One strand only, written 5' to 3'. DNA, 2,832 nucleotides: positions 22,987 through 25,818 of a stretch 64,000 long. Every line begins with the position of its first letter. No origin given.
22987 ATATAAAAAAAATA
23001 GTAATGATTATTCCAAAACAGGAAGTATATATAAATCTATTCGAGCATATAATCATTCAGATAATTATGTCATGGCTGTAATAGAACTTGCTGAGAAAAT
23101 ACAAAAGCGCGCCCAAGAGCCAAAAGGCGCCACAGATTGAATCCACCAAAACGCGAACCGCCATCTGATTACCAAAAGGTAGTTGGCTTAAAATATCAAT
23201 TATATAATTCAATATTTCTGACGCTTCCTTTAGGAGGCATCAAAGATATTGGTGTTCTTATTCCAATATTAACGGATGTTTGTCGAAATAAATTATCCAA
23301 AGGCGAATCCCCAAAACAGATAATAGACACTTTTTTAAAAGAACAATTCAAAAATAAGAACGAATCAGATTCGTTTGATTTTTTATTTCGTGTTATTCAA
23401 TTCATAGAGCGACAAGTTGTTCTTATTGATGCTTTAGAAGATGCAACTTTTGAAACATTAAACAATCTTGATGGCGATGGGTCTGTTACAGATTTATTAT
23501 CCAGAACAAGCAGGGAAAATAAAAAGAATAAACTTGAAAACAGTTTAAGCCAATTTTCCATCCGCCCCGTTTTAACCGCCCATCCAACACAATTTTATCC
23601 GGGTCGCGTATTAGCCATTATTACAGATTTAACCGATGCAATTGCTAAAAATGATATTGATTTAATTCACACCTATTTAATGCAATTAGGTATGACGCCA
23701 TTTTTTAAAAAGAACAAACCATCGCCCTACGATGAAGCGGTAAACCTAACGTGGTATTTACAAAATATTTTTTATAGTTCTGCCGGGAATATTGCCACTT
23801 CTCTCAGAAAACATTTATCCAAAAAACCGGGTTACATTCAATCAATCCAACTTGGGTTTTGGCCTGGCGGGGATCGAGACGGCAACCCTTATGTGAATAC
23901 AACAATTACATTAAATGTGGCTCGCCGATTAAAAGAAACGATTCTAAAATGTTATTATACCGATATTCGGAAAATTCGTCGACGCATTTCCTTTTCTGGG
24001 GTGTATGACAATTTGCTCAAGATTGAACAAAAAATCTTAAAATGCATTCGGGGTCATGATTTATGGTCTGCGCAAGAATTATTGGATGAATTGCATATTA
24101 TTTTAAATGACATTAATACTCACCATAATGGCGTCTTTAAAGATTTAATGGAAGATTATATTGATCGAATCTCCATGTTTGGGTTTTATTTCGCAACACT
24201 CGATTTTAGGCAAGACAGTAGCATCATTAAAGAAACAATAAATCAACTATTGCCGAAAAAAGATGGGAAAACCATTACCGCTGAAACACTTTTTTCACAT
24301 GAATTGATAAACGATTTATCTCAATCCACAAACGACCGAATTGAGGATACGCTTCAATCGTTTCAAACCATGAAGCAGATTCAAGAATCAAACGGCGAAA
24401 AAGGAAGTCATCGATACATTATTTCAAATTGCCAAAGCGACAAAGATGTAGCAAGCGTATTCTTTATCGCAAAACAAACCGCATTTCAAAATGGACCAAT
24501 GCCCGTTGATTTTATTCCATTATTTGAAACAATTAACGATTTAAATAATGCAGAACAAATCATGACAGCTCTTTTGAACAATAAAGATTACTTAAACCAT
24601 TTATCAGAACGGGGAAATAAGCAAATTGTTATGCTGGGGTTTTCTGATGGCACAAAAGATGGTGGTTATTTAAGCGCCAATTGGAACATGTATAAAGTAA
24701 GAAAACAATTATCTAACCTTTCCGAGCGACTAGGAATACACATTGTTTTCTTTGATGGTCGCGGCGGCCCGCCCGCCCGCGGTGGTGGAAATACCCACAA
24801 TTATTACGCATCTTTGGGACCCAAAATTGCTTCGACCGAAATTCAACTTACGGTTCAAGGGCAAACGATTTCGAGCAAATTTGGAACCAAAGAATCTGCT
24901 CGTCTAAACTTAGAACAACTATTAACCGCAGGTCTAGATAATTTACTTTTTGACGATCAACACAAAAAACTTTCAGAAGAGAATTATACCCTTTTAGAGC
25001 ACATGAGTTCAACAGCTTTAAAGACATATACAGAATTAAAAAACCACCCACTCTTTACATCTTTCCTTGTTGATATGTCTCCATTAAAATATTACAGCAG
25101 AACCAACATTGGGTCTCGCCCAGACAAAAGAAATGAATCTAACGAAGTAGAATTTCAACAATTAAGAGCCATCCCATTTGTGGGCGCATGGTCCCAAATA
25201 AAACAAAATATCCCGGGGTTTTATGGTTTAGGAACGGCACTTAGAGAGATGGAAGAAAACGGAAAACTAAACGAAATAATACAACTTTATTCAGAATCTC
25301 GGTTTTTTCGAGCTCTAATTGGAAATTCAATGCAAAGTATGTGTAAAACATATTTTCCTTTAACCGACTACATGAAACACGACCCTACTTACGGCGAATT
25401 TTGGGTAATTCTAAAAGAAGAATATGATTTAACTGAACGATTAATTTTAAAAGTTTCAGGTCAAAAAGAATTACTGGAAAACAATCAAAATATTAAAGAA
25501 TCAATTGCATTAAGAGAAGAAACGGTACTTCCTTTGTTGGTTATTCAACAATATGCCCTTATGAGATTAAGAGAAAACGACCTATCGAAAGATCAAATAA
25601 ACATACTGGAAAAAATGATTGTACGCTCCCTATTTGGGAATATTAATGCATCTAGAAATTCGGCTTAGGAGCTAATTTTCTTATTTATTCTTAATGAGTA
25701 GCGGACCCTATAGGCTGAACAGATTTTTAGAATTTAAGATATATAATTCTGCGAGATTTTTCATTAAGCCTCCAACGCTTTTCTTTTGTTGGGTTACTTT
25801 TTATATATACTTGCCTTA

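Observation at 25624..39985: Two ~7 kb single-gene mega-adhesin cassettes stacked behind ppc, each bounded by a copy of the ppc 3' end (att-like triplication, no recombinase in view)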

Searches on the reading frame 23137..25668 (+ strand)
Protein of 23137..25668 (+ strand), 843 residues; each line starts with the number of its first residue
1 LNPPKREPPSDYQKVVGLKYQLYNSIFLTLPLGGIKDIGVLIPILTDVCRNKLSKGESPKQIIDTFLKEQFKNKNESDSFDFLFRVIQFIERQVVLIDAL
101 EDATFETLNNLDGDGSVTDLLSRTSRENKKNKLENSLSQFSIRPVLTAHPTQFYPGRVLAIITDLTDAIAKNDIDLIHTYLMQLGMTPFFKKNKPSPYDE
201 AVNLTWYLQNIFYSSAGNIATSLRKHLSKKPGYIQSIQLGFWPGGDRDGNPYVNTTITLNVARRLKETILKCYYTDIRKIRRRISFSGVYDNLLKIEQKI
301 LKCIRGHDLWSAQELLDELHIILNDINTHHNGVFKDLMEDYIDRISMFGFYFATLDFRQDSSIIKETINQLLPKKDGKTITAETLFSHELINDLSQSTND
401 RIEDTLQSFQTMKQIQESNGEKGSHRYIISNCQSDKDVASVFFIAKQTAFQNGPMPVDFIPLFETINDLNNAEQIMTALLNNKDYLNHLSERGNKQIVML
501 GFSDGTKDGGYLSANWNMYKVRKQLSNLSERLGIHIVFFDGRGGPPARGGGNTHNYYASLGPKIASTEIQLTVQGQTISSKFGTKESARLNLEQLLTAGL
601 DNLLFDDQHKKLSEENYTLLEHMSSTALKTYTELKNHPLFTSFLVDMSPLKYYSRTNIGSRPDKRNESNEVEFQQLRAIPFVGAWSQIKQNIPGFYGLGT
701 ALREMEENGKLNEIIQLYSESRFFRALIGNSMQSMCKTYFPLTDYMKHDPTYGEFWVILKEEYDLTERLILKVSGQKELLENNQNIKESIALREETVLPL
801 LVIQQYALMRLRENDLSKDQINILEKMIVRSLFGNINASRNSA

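Call 10: search_protein_families(library=pfam, proteins=[window:23137-25668:+])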
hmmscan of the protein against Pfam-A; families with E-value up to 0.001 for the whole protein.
window:23137-25668:+ (843 aa): 2 families
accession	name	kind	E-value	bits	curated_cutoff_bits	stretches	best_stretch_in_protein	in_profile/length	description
PF00311.23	PEPcase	-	2.9e-137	459.5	22.4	2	304-821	358-895/919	Phosphoenolpyruvate carboxylase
PF14010.12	PEPcase_2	-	2.2e-06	27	25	1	454-556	171-265/493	Phosphoenolpyruvate carboxylase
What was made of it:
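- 23137..25668 (+): ppc (phosphoenolpyruvate carboxylase), intact, 843 aa. Pfam PEPcase E=2.9e-137 (call 10).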

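Call 13: find_encoding_contigs(protein=window:23137-25668:+, flank=10000, max_places=10)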
Protein window:23137-25668:+ (843 aa): 8 contigs read that carry it; 1 place shown.
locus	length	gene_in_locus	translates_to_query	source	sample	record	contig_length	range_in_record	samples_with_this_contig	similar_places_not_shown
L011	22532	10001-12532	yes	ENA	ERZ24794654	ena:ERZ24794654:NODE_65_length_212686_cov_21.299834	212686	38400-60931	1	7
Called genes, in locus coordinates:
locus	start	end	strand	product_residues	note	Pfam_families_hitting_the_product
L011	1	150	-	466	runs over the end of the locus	PF01546:Peptidase_M20, PF07687:M20_dimer (weak)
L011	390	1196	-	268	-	PF13489:Methyltransf_23, PF01209:Ubie_methyltran, PF05148:Methyltransf_8 (weak), PF13847:Methyltransf_31, PF08241:Methyltransf_11, PF08242:Methyltransf_12, PF13649:Methyltransf_25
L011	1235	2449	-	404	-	-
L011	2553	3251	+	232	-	PF07022:Phage_CI_repr (weak)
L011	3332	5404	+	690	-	PF13860:FlgD_ig (faint), PF18962:Por_Secre_tail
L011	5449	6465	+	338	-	PF18962:Por_Secre_tail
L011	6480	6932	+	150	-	-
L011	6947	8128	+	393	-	PF03781:FGE-sulfatase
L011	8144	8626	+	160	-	-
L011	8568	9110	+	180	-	-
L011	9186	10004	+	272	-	PF13406:SLT_2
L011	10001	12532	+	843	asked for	PF00311:PEPcase, PF14010:PEPcase_2 (weak)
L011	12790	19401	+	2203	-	PF17803:Cadherin_4, PF17963:Big_9, PF17803:Cadherin_4, PF17892:Cadherin_5, PF17963:Big_9, PF17803:Cadherin_4, PF17892:Cadherin_5, PF17963:Big_9, +4 more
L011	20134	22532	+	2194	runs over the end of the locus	PF02415:Chlam_PMP (faint), PF13860:FlgD_ig (weak), PF18962:Por_Secre_tail (weak)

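Call 17: find_homologous_proteins(query=window:23137-25668:+, max_evalue=1e-100)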
Query window:23137-25668:+ (843 aa): 7996 proteins with E <= 1e-100 among 8000 candidates; the best 120 are listed.
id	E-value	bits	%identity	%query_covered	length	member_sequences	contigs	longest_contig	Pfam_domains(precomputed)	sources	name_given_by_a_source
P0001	0.0e+0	1909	100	100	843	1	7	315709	PF00311.24,PF14010.13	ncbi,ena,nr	ncbi:MAG: phosphoenolpyruvate carboxylase [Candidatus Marinimicrobia bacterium]|nr:phosphoenolpyruva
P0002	0.0e+0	1887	99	100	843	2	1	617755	PF00311.24,PF14010.13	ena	-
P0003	0.0e+0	1716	89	100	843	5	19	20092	PF00311.24,PF14010.13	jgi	-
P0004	0.0e+0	1628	85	100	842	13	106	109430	PF00311.24,PF14010.13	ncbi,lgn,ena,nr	ncbi:MAG: phosphoenolpyruvate carboxylase [Candidatus Marinimicrobia bacterium]|nr:phosphoenolpyruva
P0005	0.0e+0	1472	78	99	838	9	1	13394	PF00311.24,PF14010.13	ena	-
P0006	0.0e+0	1364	70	100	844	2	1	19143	PF00311.24,PF14010.13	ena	-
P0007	0.0e+0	1363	70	100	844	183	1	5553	PF00311.24,PF14010.13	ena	-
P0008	0.0e+0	1352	70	100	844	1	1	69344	PF00311.24,PF14010.13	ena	-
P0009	0.0e+0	1351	70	99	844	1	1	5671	PF00311.24,PF14010.13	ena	-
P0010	0.0e+0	1349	70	100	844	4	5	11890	PF00311.24,PF14010.13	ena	-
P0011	0.0e+0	1345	70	99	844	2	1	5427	PF00311.24,PF14010.13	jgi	jgi:phosphoenolpyruvate carboxylase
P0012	0.0e+0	1344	70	99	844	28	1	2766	PF00311.24,PF14010.13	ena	-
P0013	0.0e+0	1343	70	100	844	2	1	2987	PF00311.24,PF14010.13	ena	-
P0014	0.0e+0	1343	70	99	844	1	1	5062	PF00311.24,PF14010.13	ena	-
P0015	0.0e+0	1343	70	100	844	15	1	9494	PF00311.24,PF14010.13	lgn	-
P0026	0.0e+0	1329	69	100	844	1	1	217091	PF00311.24,PF14010.13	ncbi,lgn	-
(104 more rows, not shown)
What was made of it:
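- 23137..25668 (+): It is 100% identical to a protein annotated as Candidatus Marinimicrobia PEPC (call 17).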

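Call 18: find_encoding_contigs(protein=P0004, flank=10000, max_places=10)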
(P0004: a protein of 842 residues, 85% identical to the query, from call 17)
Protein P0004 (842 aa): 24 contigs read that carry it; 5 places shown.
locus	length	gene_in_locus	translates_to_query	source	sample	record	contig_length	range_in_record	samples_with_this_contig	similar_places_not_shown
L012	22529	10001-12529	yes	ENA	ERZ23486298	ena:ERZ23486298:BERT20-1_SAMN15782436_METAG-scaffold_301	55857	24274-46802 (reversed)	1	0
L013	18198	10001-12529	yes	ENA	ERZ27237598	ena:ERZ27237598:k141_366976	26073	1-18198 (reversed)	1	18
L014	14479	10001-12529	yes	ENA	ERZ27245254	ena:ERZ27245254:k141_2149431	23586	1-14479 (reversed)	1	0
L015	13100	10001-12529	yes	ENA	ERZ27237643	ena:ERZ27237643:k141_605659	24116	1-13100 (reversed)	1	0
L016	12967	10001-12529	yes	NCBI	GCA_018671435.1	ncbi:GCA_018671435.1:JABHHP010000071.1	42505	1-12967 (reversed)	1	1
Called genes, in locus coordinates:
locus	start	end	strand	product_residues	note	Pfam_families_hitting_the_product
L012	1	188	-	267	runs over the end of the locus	PF13489:Methyltransf_23, PF01209:Ubie_methyltran, PF13847:Methyltransf_31, PF08241:Methyltransf_11, PF08242:Methyltransf_12, PF13649:Methyltransf_25, PF05148:Methyltransf_8 (weak)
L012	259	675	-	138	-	-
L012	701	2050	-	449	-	-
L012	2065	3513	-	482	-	-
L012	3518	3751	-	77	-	-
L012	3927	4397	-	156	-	-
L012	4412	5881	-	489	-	-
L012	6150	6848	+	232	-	PF07022:Phage_CI_repr (weak)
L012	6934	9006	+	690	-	PF18962:Por_Secre_tail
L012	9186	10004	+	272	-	PF13406:SLT_2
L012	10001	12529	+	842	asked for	PF00311:PEPcase, PF14010:PEPcase_2 (weak)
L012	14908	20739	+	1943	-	PF02415:Chlam_PMP (faint), PF00041:fn3 (faint), PF18962:Por_Secre_tail (weak)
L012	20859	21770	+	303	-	PF00775:Dioxygenase_C, PF18962:Por_Secre_tail (weak), PF13860:FlgD_ig (weak)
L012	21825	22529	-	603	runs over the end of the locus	PF02225:PA, PF01546:Peptidase_M20 (weak), PF04389:Peptidase_M28, PF00595:PDZ (weak), PF13180:PDZ_2, PF17820:PDZ_6 (weak)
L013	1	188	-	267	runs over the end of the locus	PF13489:Methyltransf_23, PF01209:Ubie_methyltran, PF13847:Methyltransf_31, PF08241:Methyltransf_11, PF08242:Methyltransf_12, PF13649:Methyltransf_25, PF05148:Methyltransf_8 (weak)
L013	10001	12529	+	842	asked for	PF00311:PEPcase, PF14010:PEPcase_2 (weak)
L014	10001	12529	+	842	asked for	PF00311:PEPcase, PF14010:PEPcase_2 (weak)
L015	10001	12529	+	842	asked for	PF00311:PEPcase, PF14010:PEPcase_2 (weak)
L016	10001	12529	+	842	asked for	PF00311:PEPcase, PF14010:PEPcase_2 (weak)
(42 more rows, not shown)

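Call 19: find_encoding_contigs(protein=P0003, flank=10000, max_places=8)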
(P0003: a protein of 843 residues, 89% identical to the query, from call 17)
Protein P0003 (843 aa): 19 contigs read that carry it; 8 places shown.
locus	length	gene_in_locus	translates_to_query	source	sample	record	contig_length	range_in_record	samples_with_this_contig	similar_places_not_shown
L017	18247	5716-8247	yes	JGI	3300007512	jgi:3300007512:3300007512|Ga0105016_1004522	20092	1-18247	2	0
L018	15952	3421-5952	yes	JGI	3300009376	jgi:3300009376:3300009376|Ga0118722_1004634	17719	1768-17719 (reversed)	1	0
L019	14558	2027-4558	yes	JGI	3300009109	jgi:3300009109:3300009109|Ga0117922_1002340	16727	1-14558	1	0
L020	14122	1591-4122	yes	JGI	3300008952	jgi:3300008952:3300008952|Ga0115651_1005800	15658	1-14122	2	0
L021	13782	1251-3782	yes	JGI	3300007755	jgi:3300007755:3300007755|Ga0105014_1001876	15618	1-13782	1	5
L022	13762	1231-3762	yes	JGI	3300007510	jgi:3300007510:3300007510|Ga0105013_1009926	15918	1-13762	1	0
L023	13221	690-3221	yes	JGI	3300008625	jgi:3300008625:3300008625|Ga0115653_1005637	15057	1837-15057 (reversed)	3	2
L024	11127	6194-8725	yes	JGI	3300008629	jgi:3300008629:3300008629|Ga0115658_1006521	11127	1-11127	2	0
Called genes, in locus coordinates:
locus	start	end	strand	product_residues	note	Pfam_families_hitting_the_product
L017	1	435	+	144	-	?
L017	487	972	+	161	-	-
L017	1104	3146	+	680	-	PF13860:FlgD_ig (faint), PF18962:Por_Secre_tail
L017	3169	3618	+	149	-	-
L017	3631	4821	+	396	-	PF03781:FGE-sulfatase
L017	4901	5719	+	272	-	PF13406:SLT_2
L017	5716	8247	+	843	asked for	PF00311:PEPcase, PF14010:PEPcase_2 (weak)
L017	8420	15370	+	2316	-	PF02415:Chlam_PMP (faint), PF00041:fn3 (faint), PF18962:Por_Secre_tail (weak)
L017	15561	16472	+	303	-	PF00775:Dioxygenase_C, PF18962:Por_Secre_tail (weak), PF13860:FlgD_ig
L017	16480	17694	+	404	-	PF07992:Pyr_redox_2 (weak), PF01266:DAO (weak), PF13450:NAD_binding_8, PF01593:Amino_oxidase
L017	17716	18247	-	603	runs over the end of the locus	PF02225:PA (weak), PF01546:Peptidase_M20 (weak), PF04389:Peptidase_M28, PF00595:PDZ (faint), PF13180:PDZ_2, PF17820:PDZ_6 (weak)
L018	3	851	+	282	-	?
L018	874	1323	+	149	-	-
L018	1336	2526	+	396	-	PF03781:FGE-sulfatase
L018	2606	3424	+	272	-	PF13406:SLT_2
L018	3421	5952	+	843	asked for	PF00311:PEPcase, PF14010:PEPcase_2 (weak)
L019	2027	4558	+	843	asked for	PF00311:PEPcase, PF14010:PEPcase_2 (weak)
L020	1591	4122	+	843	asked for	PF00311:PEPcase, PF14010:PEPcase_2 (weak)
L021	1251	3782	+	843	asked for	PF00311:PEPcase, PF14010:PEPcase_2 (weak)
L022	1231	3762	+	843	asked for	PF00311:PEPcase, PF14010:PEPcase_2 (weak)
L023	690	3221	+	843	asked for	PF00311:PEPcase, PF14010:PEPcase_2 (weak)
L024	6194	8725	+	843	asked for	PF00311:PEPcase, PF14010:PEPcase_2 (weak)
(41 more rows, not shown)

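Call 25: find_encoding_contigs(protein=P0005, flank=10000, max_places=4)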
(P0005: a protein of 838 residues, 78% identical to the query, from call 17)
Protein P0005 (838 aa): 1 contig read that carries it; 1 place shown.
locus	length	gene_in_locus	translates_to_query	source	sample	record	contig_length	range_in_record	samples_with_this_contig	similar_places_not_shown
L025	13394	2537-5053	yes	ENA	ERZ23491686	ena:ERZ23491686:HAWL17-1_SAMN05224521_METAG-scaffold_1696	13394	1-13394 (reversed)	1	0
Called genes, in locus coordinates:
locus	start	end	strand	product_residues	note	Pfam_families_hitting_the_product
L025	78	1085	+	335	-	PF18962:Por_Secre_tail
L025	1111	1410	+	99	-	-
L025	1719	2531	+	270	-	PF13406:SLT_2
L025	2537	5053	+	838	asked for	PF00311:PEPcase, PF14010:PEPcase_2 (weak)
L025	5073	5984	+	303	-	PF00775:Dioxygenase_C, PF18962:Por_Secre_tail (weak), PF13860:FlgD_ig (weak)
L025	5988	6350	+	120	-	PF04379:DUF525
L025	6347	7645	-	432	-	PF01663:Phosphodiest, PF00884:Sulfatase (weak)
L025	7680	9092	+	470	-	PF00224:PK, PF02887:PK_C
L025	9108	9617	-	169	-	-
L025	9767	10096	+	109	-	PF03551:PadR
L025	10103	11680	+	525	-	PF04024:PspC, PF22571:LiaI-LiaF-TM_PspC, PF22744:Toast-rack_PspC-Cterm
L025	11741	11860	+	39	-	-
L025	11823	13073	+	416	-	-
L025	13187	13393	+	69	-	?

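Call 26: find_encoding_contigs(protein=P0008, flank=10000, max_places=4)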
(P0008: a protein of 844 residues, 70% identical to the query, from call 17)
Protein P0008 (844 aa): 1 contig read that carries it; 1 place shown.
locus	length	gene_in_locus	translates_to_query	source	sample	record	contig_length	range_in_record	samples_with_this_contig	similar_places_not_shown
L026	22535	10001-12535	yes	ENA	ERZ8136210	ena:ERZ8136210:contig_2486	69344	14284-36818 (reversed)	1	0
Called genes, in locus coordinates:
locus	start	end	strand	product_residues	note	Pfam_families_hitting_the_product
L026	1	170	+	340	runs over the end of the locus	-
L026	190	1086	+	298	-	-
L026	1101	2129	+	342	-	-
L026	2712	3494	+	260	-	-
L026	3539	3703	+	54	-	-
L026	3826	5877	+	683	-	PF00384:Molybdopterin, PF01568:Molydop_binding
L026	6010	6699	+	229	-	PF13489:Methyltransf_23, PF01209:Ubie_methyltran (weak), PF08241:Methyltransf_11, PF08242:Methyltransf_12, PF13649:Methyltransf_25, PF13847:Methyltransf_31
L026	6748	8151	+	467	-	PF01546:Peptidase_M20, PF07687:M20_dimer (weak)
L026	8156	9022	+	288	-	PF00892:EamA, PF13536:EmrE (weak)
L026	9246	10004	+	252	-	PF13406:SLT_2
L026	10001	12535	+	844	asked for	PF00311:PEPcase, PF14010:PEPcase_2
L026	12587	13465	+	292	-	PF00775:Dioxygenase_C, PF13860:FlgD_ig (weak), PF18962:Por_Secre_tail (faint)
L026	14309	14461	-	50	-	-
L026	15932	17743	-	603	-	PF04389:Peptidase_M28, PF01546:Peptidase_M20 (weak), PF13180:PDZ_2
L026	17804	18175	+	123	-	PF04379:DUF525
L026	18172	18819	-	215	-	PF01663:Phosphodiest, PF00884:Sulfatase (weak)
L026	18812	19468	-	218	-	PF01663:Phosphodiest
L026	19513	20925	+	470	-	PF00224:PK, PF02887:PK_C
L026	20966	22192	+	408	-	PF04231:Endonuclease_1, PF18911:PKD_4 (faint), PF22352:K319L-like_PKD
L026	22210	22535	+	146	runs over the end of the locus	PF13860:FlgD_ig (weak), PF18962:Por_Secre_tail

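Call 27: find_encoding_contigs(protein=P0026, flank=10000, max_places=4)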
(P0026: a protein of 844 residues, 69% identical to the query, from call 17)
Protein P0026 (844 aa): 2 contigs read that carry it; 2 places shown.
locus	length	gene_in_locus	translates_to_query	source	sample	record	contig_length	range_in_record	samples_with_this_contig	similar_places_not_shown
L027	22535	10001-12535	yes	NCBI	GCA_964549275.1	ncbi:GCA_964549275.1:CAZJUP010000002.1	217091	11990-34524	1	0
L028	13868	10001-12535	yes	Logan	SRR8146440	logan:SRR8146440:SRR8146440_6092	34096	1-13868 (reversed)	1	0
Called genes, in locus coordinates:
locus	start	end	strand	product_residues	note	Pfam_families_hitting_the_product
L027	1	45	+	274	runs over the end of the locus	PF00378:ECH_1, PF16113:ECH_2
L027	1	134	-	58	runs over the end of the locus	-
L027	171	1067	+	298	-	PF01040:UbiA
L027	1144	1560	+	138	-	PF09946:DUF2178 (weak)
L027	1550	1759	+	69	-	PF12844:HTH_19, PF01381:HTH_3, PF13443:HTH_26 (weak)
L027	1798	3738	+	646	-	PF21508:MenC_N, PF13378:MR_MLE_C, PF00501:AMP-binding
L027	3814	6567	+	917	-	PF15902:Sortilin-Vps10 (faint), PF13860:FlgD_ig (weak)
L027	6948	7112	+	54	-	-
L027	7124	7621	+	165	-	-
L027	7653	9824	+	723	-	PF13620:CarboxypepD_reg, PF13715:CarbopepD_reg_2, PF07715:Plug, PF00593:TonB_dep_Rec_b-barrel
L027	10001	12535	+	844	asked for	PF00311:PEPcase, PF14010:PEPcase_2 (weak)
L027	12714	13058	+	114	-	PF01527:HTH_Tnp_1, PF13384:HTH_23 (weak), PF13518:HTH_28 (weak)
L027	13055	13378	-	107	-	-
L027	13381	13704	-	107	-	-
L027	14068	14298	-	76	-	PF11297:DUF3098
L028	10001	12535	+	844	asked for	PF00311:PEPcase, PF14010:PEPcase_2 (weak)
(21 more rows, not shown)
